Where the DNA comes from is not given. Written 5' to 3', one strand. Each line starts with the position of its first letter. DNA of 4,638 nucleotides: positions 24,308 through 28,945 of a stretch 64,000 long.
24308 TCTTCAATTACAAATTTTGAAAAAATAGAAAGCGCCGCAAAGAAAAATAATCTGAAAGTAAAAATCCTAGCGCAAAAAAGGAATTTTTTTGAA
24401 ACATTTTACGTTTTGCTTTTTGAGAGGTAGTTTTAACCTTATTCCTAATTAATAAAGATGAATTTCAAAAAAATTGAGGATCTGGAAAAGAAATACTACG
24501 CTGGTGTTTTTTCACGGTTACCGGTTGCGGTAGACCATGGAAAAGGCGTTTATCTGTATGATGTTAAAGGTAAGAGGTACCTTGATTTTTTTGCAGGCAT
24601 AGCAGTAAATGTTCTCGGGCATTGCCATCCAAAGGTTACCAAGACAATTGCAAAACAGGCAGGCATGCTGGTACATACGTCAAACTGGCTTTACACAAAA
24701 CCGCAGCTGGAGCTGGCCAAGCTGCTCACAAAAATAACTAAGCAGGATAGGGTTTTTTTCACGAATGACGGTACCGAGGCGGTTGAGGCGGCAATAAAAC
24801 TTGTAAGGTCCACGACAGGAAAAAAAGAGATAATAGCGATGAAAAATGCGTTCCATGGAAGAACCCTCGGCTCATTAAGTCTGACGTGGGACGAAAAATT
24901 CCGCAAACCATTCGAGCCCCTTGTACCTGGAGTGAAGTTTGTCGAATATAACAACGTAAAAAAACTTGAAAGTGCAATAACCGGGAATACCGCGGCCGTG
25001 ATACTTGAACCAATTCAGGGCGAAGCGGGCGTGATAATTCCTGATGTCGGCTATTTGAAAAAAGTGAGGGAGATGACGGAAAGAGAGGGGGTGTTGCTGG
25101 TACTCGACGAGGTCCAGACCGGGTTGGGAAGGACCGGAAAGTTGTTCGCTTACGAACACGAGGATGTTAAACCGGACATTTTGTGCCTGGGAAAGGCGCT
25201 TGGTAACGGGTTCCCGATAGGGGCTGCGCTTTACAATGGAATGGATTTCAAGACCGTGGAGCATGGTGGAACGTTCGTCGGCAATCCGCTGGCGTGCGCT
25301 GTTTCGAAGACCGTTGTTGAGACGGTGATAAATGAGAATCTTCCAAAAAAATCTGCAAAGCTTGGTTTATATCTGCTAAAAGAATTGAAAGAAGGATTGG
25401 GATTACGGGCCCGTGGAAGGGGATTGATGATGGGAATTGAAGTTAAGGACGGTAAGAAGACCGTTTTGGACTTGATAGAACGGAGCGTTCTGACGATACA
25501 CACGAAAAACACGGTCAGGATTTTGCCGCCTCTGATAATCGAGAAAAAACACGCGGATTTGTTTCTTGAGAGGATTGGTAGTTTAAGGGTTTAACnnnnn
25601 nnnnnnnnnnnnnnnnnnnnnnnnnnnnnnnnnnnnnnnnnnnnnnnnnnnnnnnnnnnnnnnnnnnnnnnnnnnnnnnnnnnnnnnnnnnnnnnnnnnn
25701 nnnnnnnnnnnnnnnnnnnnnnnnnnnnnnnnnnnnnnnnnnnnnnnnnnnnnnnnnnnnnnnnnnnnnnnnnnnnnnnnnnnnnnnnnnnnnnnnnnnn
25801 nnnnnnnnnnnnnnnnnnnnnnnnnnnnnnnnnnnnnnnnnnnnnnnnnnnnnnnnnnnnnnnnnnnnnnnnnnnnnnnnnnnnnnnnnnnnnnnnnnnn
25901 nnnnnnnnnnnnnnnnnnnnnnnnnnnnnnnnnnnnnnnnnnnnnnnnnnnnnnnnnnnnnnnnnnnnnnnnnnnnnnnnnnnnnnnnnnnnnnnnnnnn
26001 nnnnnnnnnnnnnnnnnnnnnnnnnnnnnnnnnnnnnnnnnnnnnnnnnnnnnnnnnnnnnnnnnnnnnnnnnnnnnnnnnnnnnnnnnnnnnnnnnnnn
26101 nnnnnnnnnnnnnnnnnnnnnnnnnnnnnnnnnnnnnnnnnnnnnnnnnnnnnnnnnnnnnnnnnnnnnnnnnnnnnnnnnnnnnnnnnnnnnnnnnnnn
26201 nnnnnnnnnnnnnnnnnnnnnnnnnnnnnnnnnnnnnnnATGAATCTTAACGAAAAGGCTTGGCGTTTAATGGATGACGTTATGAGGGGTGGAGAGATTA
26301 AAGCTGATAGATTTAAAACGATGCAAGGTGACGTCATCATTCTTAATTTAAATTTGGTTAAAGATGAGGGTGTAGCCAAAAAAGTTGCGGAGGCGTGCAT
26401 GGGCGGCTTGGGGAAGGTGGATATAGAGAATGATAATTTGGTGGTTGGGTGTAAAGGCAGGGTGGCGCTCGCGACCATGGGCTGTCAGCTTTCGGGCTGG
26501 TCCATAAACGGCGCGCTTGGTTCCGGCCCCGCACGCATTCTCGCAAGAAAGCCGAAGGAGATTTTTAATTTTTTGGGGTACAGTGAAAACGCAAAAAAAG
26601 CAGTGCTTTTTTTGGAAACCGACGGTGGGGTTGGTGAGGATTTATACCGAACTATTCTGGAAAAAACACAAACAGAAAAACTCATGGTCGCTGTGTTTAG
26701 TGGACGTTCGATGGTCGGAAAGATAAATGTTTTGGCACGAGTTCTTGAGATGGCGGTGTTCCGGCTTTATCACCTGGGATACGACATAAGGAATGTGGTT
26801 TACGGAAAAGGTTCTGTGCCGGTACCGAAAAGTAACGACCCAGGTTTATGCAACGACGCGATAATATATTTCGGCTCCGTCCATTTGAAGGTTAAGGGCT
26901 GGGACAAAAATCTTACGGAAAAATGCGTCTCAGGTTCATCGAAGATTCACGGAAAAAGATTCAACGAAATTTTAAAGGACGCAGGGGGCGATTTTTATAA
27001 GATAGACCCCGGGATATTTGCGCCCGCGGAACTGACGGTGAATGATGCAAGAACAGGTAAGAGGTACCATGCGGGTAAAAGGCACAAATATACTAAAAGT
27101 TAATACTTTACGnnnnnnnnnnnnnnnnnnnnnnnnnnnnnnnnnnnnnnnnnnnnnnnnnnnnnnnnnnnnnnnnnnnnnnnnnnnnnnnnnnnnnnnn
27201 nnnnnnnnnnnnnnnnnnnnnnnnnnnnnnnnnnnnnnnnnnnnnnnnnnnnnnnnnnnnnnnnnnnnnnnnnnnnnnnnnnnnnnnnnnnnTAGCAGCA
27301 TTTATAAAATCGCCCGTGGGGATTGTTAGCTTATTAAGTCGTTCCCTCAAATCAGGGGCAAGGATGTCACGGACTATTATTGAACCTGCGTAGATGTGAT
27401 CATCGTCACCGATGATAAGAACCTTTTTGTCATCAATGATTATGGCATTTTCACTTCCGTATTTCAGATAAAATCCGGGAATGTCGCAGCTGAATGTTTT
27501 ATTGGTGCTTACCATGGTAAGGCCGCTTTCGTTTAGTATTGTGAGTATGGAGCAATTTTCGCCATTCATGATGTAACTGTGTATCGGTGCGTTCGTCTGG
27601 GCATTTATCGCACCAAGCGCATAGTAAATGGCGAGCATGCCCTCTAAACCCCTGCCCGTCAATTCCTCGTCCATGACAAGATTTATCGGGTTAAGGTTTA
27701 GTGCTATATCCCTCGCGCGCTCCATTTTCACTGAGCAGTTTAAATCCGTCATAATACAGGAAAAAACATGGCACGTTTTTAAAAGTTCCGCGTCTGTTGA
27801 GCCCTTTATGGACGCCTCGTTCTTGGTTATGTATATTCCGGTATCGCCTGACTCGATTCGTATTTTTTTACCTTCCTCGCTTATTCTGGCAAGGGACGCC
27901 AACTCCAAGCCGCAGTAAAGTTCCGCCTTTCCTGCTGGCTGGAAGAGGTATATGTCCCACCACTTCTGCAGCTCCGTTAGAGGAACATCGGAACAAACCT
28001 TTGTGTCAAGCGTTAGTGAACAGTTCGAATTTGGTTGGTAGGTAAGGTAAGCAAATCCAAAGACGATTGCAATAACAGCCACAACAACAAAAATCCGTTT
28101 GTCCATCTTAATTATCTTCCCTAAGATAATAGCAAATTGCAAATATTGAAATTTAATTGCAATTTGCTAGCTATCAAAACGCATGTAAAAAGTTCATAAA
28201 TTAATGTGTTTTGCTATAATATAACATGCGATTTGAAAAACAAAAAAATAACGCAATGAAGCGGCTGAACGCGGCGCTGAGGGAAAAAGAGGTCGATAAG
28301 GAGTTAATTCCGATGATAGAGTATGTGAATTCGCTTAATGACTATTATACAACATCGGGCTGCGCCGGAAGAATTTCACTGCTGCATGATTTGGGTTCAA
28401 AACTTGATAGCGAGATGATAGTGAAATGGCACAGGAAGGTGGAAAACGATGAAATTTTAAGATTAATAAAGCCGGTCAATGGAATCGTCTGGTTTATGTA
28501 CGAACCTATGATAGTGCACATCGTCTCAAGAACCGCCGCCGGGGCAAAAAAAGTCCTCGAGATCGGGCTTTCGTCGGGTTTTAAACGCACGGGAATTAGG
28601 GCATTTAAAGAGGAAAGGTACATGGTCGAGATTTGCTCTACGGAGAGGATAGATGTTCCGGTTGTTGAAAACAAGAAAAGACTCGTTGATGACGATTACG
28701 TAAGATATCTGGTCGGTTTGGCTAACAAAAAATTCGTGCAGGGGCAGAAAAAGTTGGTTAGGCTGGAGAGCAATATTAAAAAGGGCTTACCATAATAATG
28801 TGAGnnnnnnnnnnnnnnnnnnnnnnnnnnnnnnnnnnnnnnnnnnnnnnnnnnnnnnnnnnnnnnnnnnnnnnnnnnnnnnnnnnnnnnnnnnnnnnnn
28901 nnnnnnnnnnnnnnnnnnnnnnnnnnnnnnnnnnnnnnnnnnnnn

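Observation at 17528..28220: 95-bp palindromic element present as an inverted pair flanking a 10.5-kb block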

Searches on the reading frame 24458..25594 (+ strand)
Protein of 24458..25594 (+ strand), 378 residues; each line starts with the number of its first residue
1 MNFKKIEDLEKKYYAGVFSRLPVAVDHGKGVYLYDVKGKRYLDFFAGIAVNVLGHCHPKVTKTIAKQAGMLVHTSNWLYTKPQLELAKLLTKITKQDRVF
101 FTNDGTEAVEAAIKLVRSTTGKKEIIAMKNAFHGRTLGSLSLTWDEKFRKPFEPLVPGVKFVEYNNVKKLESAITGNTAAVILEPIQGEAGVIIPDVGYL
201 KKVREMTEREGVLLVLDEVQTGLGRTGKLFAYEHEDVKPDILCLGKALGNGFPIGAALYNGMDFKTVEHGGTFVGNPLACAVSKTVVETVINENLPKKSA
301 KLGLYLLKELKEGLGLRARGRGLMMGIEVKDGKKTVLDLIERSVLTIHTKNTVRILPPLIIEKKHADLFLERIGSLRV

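Call 11: search_protein_families(library=pfam, proteins=[window:24458-25594:+], max_evalue=0.01)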
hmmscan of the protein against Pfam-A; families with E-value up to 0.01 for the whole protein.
window:24458-25594:+ (378 aa): 3 families
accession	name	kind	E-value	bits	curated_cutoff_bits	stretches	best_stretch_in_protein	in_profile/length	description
PF00202.27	Aminotran_3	-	7.5e-112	374.4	30.5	1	21-373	9-399/403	Aminotransferase class-III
PF00266.25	Aminotran_5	-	3.1e-05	23.5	21.5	1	92-222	57-180/371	Aminotransferase class-V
PF01053.26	Cys_Met_Meta_PP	-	0.0068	15.4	27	0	86-218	57-174/381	Cys/Met metabolism PLP-dependent enzyme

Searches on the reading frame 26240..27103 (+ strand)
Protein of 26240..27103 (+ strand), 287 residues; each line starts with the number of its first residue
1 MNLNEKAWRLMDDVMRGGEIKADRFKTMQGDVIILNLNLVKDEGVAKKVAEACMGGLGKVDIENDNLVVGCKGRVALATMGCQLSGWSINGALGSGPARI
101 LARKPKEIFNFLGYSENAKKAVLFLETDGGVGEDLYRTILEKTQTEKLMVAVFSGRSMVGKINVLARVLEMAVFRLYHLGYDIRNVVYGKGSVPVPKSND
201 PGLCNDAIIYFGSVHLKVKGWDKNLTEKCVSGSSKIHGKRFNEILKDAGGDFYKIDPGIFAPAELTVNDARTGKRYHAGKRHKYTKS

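Call 11: search_protein_families(library=pfam, proteins=[window:26240-27103:+], max_evalue=0.01)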
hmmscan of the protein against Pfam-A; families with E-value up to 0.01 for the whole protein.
window:26240-27103:+ (287 aa): 1 family
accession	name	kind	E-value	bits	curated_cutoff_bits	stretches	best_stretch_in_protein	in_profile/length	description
PF02289.21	MCH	-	5.8e-61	206.9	25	1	3-282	2-303/311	Cyclohydrolase (MCH)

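Call 49: find_homologous_proteins(query=window:26240-27103:+, max_evalue=1e-30)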
Query window:26240-27103:+ (287 aa): 420 proteins with E <= 1e-30 among 1959 candidates; the best 120 are listed.
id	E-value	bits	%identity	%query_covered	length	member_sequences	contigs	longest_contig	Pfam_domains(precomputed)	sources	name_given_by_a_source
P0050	3.4e-182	623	100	97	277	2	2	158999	PF02289.22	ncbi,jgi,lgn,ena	-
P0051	1.4e-75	273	50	92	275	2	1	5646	PF02289.22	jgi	-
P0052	1.7e-75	273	48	98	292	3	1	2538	PF02289.22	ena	-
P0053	2.7e-75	272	46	99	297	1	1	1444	PF02289.22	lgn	-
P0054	1.3e-74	270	48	98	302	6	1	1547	PF02289.22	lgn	-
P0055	1.4e-73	266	48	98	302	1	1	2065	PF02289.22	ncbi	-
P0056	3.0e-71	259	48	97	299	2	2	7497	PF02289.22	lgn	-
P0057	3.2e-71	258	49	98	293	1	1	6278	PF02289.22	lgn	-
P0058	6.7e-71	257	47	98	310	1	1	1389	PF02289.22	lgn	-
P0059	7.2e-71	257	45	99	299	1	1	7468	PF02289.22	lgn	-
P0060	1.7e-70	256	50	98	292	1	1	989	PF02289.22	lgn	-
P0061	2.8e-70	255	46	98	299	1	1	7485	PF02289.22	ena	-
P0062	2.3e-69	252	49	98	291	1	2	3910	PF02289.22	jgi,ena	-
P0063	2.5e-68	249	47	98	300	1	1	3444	PF02289.22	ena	-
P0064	3.2e-68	249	48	98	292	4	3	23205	PF02289.22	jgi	jgi:methenyltetrahydromethanopterin cyclohydrolase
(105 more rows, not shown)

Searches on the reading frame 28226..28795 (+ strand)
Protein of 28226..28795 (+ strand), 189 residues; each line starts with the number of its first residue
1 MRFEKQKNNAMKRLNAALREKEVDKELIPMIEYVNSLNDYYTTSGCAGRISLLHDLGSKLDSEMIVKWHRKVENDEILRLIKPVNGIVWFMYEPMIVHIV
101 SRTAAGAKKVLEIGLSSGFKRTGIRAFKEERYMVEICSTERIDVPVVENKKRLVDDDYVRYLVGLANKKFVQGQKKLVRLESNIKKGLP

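Call 10: search_protein_families(library=pfam, proteins=[window:28226-28795:+], max_evalue=0.01)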
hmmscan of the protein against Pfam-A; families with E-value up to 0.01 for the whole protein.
window:28226-28795:+ (189 aa): 1 family
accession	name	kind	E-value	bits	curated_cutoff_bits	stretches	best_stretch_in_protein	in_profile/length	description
PF02676.19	TYW3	-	4.3e-45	154.1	27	1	6-185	2-210/211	Methyltransferase TYW3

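Call 15: find_encoding_contigs(protein=window:28226-28795:+, flank=10000, max_places=10)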
Protein window:28226-28795:+ (189 aa): 13 contigs read that carry it; 7 places shown.
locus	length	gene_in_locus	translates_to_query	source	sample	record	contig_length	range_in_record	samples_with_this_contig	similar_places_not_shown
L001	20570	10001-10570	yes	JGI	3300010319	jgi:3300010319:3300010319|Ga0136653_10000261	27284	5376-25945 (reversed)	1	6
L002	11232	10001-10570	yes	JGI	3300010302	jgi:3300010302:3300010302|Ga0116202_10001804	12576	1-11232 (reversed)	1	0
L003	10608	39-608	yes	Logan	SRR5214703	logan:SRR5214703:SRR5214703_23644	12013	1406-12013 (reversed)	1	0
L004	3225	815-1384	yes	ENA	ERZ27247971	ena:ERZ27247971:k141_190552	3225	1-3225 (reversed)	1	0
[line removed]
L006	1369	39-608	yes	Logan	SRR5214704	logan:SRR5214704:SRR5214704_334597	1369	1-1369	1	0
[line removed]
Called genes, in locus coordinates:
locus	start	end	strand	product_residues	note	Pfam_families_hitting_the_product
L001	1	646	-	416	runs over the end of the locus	PF13393:tRNA-synt_His, PF00587:tRNA-synt_2b, PF03129:HGTP_anticodon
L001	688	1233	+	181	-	PF01613:Flavin_Reduct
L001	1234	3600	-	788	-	PF03104:DNA_pol_B_exo1, PF13482:RNase_H_2 (weak), PF00136:DNA_pol_B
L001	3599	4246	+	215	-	PF01842:ACT (weak), PF22629:ACT_AHAS_ss (weak), PF18462:DUF5612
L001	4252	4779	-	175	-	-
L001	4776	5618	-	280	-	PF00491:Arginase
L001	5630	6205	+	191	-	PF05175:MTS, PF06325:PrmA, PF13489:Methyltransf_23 (weak), PF01170:UPF0020 (weak), PF02475:TRM5-TYW2_MTfase, PF13847:Methyltransf_31, PF08241:Methyltransf_11, PF13649:Methyltransf_25, +2 more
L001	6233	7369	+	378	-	PF00202:Aminotran_3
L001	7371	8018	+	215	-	PF00696:AA_kinase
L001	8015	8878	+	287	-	PF02289:MCH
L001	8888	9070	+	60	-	PF04060:FeS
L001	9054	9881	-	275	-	-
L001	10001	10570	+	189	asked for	PF02676:TYW3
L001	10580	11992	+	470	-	PF01139:RtcB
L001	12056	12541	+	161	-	-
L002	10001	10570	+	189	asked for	PF02676:TYW3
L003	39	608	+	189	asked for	PF02676:TYW3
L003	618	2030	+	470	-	PF01139:RtcB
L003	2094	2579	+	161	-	-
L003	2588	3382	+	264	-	PF18262:PhetRS_B1 (faint), PF03483:B3_4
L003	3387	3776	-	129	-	PF09685:MamF_MmsF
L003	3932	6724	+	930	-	PF01078:Mg_chelatase (faint), PF05496:RuvB_N (faint), PF00004:AAA, PF00910:RNA_helicase (faint), PF07728:AAA_5 (faint), PF17862:AAA_lid_3 (weak), PF00004:AAA, PF17862:AAA_lid_3, +4 more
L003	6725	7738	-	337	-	PF01118:Semialdhyde_dh, PF22698:Semialdhyde_dhC_1, PF02774:Semialdhyde_dhC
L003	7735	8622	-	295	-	PF00294:PfkB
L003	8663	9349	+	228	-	PF00696:AA_kinase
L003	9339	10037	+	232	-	PF01987:AIM24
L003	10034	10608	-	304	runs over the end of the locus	PF01063:Aminotran_4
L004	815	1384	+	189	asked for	PF02676:TYW3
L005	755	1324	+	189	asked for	PF02676:TYW3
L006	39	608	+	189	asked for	PF02676:TYW3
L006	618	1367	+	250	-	?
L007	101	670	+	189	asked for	PF02676:TYW3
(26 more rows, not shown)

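Call 29: find_homologous_proteins(query=window:28226-28795:+, max_evalue=1e-20)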
Query window:28226-28795:+ (189 aa): 45 proteins with E <= 1e-20 among 186 candidates.
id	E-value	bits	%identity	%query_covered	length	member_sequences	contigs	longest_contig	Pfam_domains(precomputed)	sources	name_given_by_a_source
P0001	8.0e-119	412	100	100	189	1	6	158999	PF02676.20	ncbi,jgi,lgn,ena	-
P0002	5.9e-64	233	56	99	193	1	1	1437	PF02676.20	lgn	-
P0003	9.5e-60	219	54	97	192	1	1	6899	PF02676.20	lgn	-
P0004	1.2e-58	216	52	98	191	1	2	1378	PF02676.20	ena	-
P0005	1.2e-58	216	53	95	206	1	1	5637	PF02676.20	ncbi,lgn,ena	-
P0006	1.4e-57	212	55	97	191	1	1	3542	PF02676.20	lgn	-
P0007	5.1e-56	207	52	99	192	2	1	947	PF02676.20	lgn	-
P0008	1.6e-55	205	54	93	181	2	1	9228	PF02676.20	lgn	-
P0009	2.1e-55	205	52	97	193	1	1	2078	PF02676.20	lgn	-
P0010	2.1e-55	205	54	96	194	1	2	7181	PF02676.20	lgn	-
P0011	2.1e-55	205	51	97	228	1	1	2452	PF02676.20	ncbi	-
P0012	3.0e-55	205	50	99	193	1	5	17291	PF02676.20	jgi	-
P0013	4.5e-55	204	54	93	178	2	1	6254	PF02676.20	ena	-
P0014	5.4e-53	197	51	98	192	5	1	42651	PF02676.20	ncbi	-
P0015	4.4e-51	191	45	97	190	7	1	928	PF02676.20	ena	-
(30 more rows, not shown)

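Call 30: list_cluster_members(proteins=[P0001, P0014, P0005])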
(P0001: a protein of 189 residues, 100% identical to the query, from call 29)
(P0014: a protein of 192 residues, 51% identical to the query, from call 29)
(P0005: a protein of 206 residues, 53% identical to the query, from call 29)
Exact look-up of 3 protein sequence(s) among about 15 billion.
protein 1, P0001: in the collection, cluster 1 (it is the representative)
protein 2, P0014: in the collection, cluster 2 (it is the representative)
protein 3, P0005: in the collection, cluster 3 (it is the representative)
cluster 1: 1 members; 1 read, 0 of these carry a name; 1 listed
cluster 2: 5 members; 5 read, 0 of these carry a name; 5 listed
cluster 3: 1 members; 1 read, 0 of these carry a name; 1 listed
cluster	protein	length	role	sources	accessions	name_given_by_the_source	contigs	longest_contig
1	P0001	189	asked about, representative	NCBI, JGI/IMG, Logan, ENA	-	-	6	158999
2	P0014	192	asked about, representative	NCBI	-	-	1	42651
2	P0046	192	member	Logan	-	-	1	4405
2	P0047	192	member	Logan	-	-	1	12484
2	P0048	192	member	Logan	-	-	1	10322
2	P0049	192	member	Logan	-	-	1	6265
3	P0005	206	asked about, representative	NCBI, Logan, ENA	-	-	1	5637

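Call 31: find_encoding_contigs(protein=P0014, flank=6000, max_places=3)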
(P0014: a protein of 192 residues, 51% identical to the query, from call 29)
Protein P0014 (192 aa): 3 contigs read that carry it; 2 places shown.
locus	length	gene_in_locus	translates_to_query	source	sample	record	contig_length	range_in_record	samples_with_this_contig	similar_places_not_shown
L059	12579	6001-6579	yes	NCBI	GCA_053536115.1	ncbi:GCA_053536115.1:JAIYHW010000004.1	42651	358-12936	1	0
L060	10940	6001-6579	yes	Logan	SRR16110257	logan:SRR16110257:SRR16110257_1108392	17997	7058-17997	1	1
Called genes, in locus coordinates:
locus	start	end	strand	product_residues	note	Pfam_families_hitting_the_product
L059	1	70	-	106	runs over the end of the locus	PF02661:Fic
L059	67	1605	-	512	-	PF00682:HMGL-like, PF22617:HCS_D2, PF08502:LeuA_dimer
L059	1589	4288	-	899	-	PF01293:PEPCK_ATP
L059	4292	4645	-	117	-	PF01201:Ribosomal_S8e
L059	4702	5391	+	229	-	PF06557:DUF1122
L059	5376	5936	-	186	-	-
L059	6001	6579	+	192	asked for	PF02676:TYW3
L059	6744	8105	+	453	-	PF20720:nSTAND3 (faint), PF01637:ATPase_2 (weak), PF13173:AAA_14, PF13635:DUF4143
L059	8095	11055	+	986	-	PF01139:RtcB, PF14890:Intein_splicing, PF14528:LAGLIDADG_3 (faint), PF01139:RtcB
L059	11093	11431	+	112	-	-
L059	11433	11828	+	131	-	PF20126:TumE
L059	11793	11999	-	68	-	-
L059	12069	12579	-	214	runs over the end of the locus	PF04127:DFP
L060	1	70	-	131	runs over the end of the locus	PF02661:Fic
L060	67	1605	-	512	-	PF00682:HMGL-like, PF22617:HCS_D2, PF08502:LeuA_dimer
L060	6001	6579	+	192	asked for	PF02676:TYW3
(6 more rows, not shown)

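Call 32: find_encoding_contigs(protein=P0012, flank=6000, max_places=3)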
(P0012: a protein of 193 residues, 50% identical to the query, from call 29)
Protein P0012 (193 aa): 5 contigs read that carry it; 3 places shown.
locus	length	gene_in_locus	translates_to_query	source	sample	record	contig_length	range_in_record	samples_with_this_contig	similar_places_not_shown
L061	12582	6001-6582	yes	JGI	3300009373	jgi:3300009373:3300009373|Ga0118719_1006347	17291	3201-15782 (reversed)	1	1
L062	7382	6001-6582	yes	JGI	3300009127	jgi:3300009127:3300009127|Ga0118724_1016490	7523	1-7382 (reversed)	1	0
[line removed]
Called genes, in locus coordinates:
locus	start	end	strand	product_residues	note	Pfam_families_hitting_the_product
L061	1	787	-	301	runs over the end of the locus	PF02661:Fic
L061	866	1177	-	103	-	-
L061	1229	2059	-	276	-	PF08843:AbiEii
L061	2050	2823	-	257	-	-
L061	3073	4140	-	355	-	PF00266:Aminotran_5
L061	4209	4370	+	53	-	-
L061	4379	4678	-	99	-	PF00428:Ribosomal_60s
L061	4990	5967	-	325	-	-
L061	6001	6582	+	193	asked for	PF02676:TYW3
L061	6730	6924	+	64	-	-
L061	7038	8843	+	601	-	PF01139:RtcB, PF07591:PT-HINT (weak), PF14890:Intein_splicing (faint), PF01139:RtcB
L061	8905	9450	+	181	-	-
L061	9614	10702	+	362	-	PF01950:FBPase_3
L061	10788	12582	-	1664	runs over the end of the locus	?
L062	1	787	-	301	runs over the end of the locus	PF02661:Fic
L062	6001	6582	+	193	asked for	PF02676:TYW3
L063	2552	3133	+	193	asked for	PF02676:TYW3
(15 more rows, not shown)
